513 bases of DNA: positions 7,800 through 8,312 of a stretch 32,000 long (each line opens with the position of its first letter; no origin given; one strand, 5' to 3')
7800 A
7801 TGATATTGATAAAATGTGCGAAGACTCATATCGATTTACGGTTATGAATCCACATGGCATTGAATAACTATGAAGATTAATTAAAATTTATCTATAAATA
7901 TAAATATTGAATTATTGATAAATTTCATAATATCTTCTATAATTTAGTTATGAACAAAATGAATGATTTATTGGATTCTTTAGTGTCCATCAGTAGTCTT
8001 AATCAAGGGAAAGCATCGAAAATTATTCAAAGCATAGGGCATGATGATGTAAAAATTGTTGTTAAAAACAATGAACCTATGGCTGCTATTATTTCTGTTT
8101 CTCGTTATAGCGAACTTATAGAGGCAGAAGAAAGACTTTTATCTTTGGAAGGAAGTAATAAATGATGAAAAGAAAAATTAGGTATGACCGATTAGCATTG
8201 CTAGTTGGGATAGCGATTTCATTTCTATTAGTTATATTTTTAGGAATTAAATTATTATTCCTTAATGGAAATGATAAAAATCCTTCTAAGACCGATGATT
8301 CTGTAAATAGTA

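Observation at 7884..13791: Orphan Phd/YefM-like gene coupled to a three-protein extracytoplasmic peptidoglycan module (best candidate for an undescribed system)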

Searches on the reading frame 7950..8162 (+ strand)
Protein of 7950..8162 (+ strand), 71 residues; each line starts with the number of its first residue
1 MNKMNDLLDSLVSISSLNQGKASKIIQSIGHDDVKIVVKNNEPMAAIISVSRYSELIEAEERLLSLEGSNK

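Call 3: search_protein_families(library=pfam, proteins=[window:7950-8162:+], max_evalue=1)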
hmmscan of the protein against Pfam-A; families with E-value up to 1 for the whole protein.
window:7950-8162:+ (71 aa): 2 families
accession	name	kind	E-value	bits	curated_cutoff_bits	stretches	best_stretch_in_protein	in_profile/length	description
PF02604.26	PhdYeFM_antitox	-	1.7e-05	25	29.8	1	21-69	12-60/74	Antitoxin Phd_YefM, type II toxin-antitoxin system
PF05054.17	AcMNPV_Ac109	-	0.062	12.8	25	1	7-64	148-206/418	Autographa californica nuclear polyhedrosis virus (AcMNPV) protein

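Call 4: search_protein_families(library=ncbifam, proteins=[window:7950-8162:+], max_evalue=1)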
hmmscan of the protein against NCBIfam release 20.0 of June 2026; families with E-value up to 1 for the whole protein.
window:7950-8162:+ (71 aa): 1 family
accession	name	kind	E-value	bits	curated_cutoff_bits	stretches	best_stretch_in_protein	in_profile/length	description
TIGR01552.1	phd_fam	subfamily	0.00051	19.3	20.8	1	31-63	20-51/53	type II toxin-antitoxin system prevent-host-death family antitoxin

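Call 28: search_solved_structures(query=A4, max_evalue=1, show_alignments=2)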
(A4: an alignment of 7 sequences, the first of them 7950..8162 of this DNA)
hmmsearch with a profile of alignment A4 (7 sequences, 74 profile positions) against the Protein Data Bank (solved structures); distinct sequences matched with E-value up to 1: 0.

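Call 29: find_homologous_proteins(query=A4, max_evalue=0.001)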
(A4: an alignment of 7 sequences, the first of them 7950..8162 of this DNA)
Query A4 (7 sequences) (71 aa, profile of the alignment): 367 proteins with E <= 0.001 among 3082 candidates; the best 120 are listed.
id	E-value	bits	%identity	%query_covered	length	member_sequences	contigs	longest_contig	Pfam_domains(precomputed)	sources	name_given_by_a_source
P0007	2.5e-39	151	84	97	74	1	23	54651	-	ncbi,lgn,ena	-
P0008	3.6e-39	150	84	97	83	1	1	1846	-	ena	-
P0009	4.8e-39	150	81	100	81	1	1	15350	-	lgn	-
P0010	5.2e-39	150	84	100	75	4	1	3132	PF02604.27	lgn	-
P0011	5.5e-39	149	85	94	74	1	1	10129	-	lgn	-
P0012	7.9e-39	149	77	100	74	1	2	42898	-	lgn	-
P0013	4.4e-37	143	100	100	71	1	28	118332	PF02604.27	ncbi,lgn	-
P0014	1.4e-36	142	81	93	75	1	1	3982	-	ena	-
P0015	1.9e-36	141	67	89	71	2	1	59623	-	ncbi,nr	ncbi:MAG: hypothetical protein Q4B60_02980 [Erysipelotrichaceae bacterium]|nr:hypothetical protein [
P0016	1.1e-35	139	89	89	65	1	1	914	-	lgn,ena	-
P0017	3.8e-35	137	75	80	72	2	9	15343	-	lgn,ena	-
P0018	5.5e-35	137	64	99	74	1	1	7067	-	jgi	-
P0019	1.2e-34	136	79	80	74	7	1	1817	-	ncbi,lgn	-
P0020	1.5e-34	135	75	80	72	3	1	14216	-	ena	-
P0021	1.6e-34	135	75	86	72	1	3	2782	-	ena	-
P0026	4.5e-34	134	70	86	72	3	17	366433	-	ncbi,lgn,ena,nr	ncbi:MAG: hypothetical protein IJJ00_02025 [Erysipelotrichaceae bacterium]|nr:hypothetical protein [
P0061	1.5e-32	129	75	80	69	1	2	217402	-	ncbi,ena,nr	ncbi:MAG: hypothetical protein IJI92_08780 [Erysipelotrichaceae bacterium]|nr:hypothetical protein [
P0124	1.3e-30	123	72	80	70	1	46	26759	-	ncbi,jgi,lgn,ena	jgi:hypothetical protein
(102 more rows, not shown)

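Call 30: find_encoding_contigs(protein=P0026, flank=8000, max_places=2)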
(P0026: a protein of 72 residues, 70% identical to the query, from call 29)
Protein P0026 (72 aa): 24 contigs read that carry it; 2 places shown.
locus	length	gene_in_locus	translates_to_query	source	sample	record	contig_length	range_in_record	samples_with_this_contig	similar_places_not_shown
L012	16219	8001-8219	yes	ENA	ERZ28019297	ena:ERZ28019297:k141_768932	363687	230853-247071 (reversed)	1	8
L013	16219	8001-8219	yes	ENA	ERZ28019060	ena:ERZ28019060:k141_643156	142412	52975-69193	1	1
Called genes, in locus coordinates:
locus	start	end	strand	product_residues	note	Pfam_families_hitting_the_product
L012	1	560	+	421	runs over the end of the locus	PF00318:Ribosomal_S2, PF01442:Apolipoprotein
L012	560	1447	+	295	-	PF25025:EF-Ts_N (weak), PF00889:EF_TS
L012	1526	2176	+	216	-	PF00696:AA_kinase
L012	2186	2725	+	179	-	PF01765:RRF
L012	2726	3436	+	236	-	PF01255:Prenyltransf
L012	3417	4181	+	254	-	PF01148:CTP_transf_1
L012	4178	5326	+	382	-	PF02670:DXP_reductoisom, PF08436:DXP_redisom_C, PF13288:DXPR_C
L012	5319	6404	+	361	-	PF02163:Peptidase_M50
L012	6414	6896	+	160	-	PF06695:Sm_multidrug_ex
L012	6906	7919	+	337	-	PF00106:adh_short (weak), PF01073:3Beta_HSD, PF01370:Epimerase, PF02719:Polysacc_synt_2, PF04321:RmlD_sub_bind, PF05368:NmrA (faint), PF08659:KR (weak), PF16363:GDP_Man_Dehyd, +2 more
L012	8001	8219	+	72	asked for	-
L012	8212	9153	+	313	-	-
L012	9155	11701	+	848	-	PF01832:Glucosaminidase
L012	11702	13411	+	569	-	PF07653:SH3_2 (faint), PF03793:PASTA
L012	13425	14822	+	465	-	PF01554:MatE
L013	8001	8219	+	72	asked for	-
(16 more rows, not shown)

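Call 31: find_encoding_contigs(protein=P0061, flank=8000, max_places=2)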
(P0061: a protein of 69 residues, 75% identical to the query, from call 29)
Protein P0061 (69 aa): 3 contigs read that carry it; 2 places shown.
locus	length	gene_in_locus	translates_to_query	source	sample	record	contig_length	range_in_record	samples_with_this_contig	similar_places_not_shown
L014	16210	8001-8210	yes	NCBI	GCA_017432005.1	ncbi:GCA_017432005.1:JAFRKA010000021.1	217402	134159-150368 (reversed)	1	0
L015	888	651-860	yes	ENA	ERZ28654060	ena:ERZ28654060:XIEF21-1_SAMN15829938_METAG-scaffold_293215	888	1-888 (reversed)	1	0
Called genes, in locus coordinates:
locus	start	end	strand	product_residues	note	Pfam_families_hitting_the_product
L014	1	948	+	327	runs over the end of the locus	PF00318:Ribosomal_S2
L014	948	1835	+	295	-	PF25025:EF-Ts_N (weak), PF00889:EF_TS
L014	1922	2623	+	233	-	PF00696:AA_kinase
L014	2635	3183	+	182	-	PF01765:RRF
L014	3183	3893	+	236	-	PF01255:Prenyltransf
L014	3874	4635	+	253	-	PF01148:CTP_transf_1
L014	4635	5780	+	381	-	PF02670:DXP_reductoisom, PF08436:DXP_redisom_C, PF13288:DXPR_C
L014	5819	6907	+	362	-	PF02163:Peptidase_M50, PF17820:PDZ_6 (weak)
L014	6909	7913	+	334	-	PF00106:adh_short (weak), PF01073:3Beta_HSD, PF01370:Epimerase, PF02719:Polysacc_synt_2, PF04321:RmlD_sub_bind, PF08659:KR, PF13460:NAD_binding_10 (weak), PF16363:GDP_Man_Dehyd, +2 more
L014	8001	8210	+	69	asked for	-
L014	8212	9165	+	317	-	-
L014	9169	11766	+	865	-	PF01832:Glucosaminidase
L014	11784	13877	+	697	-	PF03793:PASTA (faint)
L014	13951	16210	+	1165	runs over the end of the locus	PF01855:POR_N, PF17147:PFOR_II, PF01558:POR, PF00037:Fer4 (weak), PF12837:Fer4_6 (weak), PF12838:Fer4_7, PF13183:Fer4_8, PF02775:TPP_enzyme_C, +7 more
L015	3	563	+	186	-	?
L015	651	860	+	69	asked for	-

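Call 32: find_encoding_contigs(protein=P0124, flank=8000, max_places=2)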
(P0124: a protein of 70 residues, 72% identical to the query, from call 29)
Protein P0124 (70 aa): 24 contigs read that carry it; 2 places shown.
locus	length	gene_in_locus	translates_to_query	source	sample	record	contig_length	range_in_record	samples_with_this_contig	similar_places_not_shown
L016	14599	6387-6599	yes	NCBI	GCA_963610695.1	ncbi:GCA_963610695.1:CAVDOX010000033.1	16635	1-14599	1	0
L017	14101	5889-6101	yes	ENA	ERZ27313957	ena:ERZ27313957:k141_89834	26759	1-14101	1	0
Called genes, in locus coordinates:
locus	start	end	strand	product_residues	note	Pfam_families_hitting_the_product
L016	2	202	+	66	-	?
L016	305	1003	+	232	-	PF00696:AA_kinase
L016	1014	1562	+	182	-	PF01765:RRF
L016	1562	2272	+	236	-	PF01255:Prenyltransf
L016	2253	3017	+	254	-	PF01148:CTP_transf_1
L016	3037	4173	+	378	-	PF02670:DXP_reductoisom, PF08436:DXP_redisom_C, PF13288:DXPR_C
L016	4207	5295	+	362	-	PF02163:Peptidase_M50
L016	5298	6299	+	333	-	PF00106:adh_short (weak), PF01073:3Beta_HSD, PF01370:Epimerase, PF02719:Polysacc_synt_2, PF04321:RmlD_sub_bind, PF07993:NAD_binding_4 (faint), PF08659:KR (weak), PF16363:GDP_Man_Dehyd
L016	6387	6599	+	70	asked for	-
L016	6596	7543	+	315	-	-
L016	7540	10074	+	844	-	PF01832:Glucosaminidase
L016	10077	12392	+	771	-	-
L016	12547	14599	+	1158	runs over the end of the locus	PF01855:POR_N, PF17147:PFOR_II, PF01558:POR, PF00037:Fer4 (weak), PF12837:Fer4_6 (weak), PF12838:Fer4_7, PF13183:Fer4_8, PF02775:TPP_enzyme_C, +5 more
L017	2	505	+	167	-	?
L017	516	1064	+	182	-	PF01765:RRF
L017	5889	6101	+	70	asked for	-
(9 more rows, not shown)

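Call 36: search_solved_structures(query=window:7950-8162:+, max_evalue=10, show_alignments=2)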
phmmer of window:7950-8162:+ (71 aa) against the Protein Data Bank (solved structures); distinct sequences matched with E-value up to 10: 1.
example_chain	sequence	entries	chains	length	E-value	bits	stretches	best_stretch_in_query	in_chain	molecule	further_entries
4rzp_A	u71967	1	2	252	0.00083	22.7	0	17-49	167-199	Engineered Protein OR366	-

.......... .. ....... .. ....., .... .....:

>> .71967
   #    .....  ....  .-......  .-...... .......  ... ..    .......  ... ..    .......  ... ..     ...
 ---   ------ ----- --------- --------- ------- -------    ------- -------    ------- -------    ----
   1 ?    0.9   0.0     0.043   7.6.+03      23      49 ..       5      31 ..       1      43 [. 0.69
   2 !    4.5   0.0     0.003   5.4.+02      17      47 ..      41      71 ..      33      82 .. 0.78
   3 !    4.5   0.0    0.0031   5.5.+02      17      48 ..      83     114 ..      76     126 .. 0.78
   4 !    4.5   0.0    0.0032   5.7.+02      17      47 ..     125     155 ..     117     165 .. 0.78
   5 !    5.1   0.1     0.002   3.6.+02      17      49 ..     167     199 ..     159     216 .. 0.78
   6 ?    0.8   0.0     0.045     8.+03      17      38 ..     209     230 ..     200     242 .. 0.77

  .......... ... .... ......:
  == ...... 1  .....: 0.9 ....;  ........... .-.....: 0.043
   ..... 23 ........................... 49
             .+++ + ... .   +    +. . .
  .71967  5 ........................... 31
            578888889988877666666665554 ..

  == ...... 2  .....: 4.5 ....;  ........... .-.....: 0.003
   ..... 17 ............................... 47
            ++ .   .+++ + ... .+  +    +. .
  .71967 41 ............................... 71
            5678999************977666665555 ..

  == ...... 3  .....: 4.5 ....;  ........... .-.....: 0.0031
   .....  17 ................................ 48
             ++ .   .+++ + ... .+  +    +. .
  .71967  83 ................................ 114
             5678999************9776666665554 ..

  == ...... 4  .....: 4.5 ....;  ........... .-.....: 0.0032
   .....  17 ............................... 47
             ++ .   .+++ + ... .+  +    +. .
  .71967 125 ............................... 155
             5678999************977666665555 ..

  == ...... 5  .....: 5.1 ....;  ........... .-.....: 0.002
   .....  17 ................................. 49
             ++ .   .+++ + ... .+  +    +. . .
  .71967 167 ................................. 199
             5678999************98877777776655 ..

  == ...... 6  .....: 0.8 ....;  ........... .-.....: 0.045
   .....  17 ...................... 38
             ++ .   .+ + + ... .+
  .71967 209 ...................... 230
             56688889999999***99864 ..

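Call 48: search_protein_families(library=pfam, alignment_id=A5, max_evalue=0.01)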
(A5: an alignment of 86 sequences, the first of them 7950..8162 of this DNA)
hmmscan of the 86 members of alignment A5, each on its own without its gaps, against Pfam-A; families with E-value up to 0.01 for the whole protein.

A. member 1, window:7950-8162:+ (71 aa): 1 family
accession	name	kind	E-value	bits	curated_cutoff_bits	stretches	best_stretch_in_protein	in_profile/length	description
PF02604.26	PhdYeFM_antitox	-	1.7e-05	25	29.8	1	21-69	12-60/74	Antitoxin Phd_YefM, type II toxin-antitoxin system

B. families by the number of members that match (of 86 scanned): 2 families
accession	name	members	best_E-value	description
PF02604.26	PhdYeFM_antitox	58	1.4e-05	Antitoxin Phd_YefM, type II toxin-antitoxin system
PF05054.17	AcMNPV_Ac109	3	0.0033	Autographa californica nuclear polyhedrosis virus (AcMNPV) protein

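Call 51: predict_structure(alignment_id=A5)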
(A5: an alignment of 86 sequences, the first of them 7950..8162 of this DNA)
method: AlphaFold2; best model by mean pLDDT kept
length: 71 residues; sequences in the alignment: 86
mean_pLDDT: 72.0   pTM: 0.44
mean pLDDT of the five models: 72.0, 69.6, 64.6, 61.0, 58.8
residues with pLDDT >= 90: 3; 70-90: 36; 50-70: 30; < 50: 2
segments of 3 or more residues with pLDDT < 50: none
pLDDT, mean of each block of 10 residues (from residue 1): 56 62 69 74 80 86 79 46
secondary structure, 60 per line:
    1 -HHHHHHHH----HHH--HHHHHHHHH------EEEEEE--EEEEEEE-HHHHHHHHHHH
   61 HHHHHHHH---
elements in order: H2-9 H19-27 E34-39 E42-48 H50-68

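Call 53: fold_search(model_id=the predicted structure, library=pdb)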
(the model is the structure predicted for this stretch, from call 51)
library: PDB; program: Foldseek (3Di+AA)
matches with E <= 10: 152; with E <= 0.001: 0
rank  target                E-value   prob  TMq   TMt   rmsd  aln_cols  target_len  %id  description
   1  9w3a_F                4.1e-01  0.87  0.51  0.46   3.3        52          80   13  Crystal structure of PfiAT toxin-antitoxin complex (released 2026-02-11)
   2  9w3a_I                5.0e-01  0.85  0.51  0.64   2.9        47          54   15  Crystal structure of PfiAT toxin-antitoxin complex (released 2026-02-11)
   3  9w3a_J                7.1e-01  0.80  0.53  0.47   2.9        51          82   14  Crystal structure of PfiAT toxin-antitoxin complex (released 2026-02-11)
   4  6mos                  7.6e-01  0.15  0.24  0.21   8.3        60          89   20  Structure of thioredoxin 1 from the thermophilic eubacterium Thermosipho africanus TCF52B (released 2019-08-14)
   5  3die_A                7.6e-01  0.11  0.21  0.16   7.6        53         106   13  Domain swapping of Staphylococcus Aureus thioredoxin W28A mutant (released 2009-03-24)
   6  9w3a_G                8.7e-01  0.69  0.49  0.62   3.3        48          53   14  Crystal structure of PfiAT toxin-antitoxin complex (released 2026-02-11)
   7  9w3a_E                1.1e+00  0.66  0.52  0.48   2.8        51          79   14  Crystal structure of PfiAT toxin-antitoxin complex (released 2026-02-11)
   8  2odk_D                1.6e+00  0.63  0.50  0.65   2.2        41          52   15  Putative prevent-host-death protein from Nitrosomonas europaea (released 2007-01-23)
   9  2odk_A                2.1e+00  0.54  0.49  0.66   2.2        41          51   15  Putative prevent-host-death protein from Nitrosomonas europaea (released 2007-01-23)
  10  9w3a_H                2.1e+00  0.47  0.53  0.49   3.0        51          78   14  Crystal structure of PfiAT toxin-antitoxin complex (released 2026-02-11)
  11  6h7l_F                2.3e+00  0.05  0.17  0.14   6.9        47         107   26  ACTIVATED TURKEY BETA1 ADRENOCEPTOR WITH BOUND PARTIAL AGONIST DOBUTAMINE AND NANOBODY Nb6B9 (released 2018-10-17)
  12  2yn1_A                2.4e+00  0.06  0.20  0.16   7.0        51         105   27  Crystal Structure of Ancestral Thioredoxin Relative to Last Gamma- Proteobacteria Common Ancestor (LGPCA) from the Pre (released 2013-08-21)
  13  2fd3_A                2.6e+00  0.05  0.21  0.16   6.9        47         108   23  Crystal Structure of Thioredoxin Mutant P34H (released 2005-12-27)
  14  2vm1_C                2.8e+00  0.06  0.20  0.16   7.1        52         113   13  Crystal structure of barley thioredoxin h isoform 1 crystallized using ammonium sulfate as precipitant (released 2008-04-29)
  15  2odk_B                3.0e+00  0.44  0.50  0.68   2.2        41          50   15  Putative prevent-host-death protein from Nitrosomonas europaea (released 2007-01-23)
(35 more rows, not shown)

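Call 63: search_protein_families(library=phrogs, proteins=[window:7950-8162:+], max_evalue=0.01)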
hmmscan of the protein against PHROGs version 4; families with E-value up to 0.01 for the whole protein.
window:7950-8162:+ (71 aa): 1 family
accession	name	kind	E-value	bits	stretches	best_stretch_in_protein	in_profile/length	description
phrog_2268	-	moron, auxiliary metabolic gene and host takeover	0.0043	18.2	1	10-61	3-52/84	antitoxin from a toxin-antitoxin system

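Call 64: search_protein_families(library=padloc, proteins=[window:7950-8162:+], max_evalue=0.01)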
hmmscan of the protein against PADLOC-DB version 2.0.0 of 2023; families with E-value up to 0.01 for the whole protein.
window:7950-8162:+ (71 aa): 0 families

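Call 67: list_cluster_members(proteins=[window:7950-8162:+, window:8162-9118:+, window:9130-12102:+, window:12106-13788:+])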
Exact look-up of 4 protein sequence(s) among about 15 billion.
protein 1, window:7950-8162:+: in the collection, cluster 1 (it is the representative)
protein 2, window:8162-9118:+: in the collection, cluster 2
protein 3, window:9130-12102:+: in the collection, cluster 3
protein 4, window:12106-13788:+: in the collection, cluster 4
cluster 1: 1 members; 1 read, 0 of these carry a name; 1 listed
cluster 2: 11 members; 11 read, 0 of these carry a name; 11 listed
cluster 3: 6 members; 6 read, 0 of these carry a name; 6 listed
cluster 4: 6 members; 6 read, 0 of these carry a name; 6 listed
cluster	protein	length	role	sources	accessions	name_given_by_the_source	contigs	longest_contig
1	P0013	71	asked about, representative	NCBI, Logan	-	-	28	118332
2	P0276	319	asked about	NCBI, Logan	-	-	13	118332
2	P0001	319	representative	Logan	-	-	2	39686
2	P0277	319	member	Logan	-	-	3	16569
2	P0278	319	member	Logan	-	-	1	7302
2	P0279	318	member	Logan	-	-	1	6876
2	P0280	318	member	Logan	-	-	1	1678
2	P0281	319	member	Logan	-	-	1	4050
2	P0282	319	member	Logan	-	-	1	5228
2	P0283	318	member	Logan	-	-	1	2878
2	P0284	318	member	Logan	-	-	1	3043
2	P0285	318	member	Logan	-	-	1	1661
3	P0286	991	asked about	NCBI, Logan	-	-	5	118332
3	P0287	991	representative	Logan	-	-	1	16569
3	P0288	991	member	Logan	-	-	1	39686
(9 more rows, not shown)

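Call 91: find_related_loci(query=A4, collection=viral_contigs, flank=6000)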
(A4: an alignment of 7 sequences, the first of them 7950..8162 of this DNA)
Query A4 (71 aa) in viral_contigs; peptide patterns used: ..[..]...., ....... (x = any residue, [..] = any of these).
407 stretches matched a pattern; 7 encode a relative of the query (tblastn E <= 1e-3); 7 distinct loci.
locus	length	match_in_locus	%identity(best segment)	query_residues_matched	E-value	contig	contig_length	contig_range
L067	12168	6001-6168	41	4-59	2e-11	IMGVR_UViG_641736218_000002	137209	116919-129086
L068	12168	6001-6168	41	4-59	2e-11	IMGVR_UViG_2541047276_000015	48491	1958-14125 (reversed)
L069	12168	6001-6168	41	4-59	2e-11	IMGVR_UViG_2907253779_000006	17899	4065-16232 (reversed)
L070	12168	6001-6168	41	4-59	2e-11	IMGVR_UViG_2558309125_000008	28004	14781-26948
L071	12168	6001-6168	41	4-59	2e-11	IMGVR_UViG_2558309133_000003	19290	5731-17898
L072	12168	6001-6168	41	4-59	2e-11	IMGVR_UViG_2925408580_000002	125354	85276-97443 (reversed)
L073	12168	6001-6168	41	4-59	2e-11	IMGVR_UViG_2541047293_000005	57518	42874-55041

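Call 94: search_protein_families(library=pfam, proteins=[L067:5977-6309:+, L067:6312-6644:+], max_evalue=0.01)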
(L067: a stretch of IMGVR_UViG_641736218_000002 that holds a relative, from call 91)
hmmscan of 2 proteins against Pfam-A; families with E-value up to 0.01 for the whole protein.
L067:5977-6309:+ (111 aa): 2 families
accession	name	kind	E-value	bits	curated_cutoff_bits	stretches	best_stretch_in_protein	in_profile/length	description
PF02604.26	PhdYeFM_antitox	-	3.2e-07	30.5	29.8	1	15-79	2-66/74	Antitoxin Phd_YefM, type II toxin-antitoxin system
PF18506.7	RelB-like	-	0.0077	16.5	27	0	41-91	7-53/62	RelB Antitoxin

L067:6312-6644:+ (111 aa): 2 families
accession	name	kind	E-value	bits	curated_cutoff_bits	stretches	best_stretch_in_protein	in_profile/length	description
PF15781.12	ParE-like_toxin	-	4.4e-05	23.8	28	1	7-91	3-80/87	ParE-like toxin of type II bacterial toxin-antitoxin system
PF05016.21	ParE_toxin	-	0.00021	22.3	23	1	5-88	1-83/89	ParE toxin of type II toxin-antitoxin system, parDE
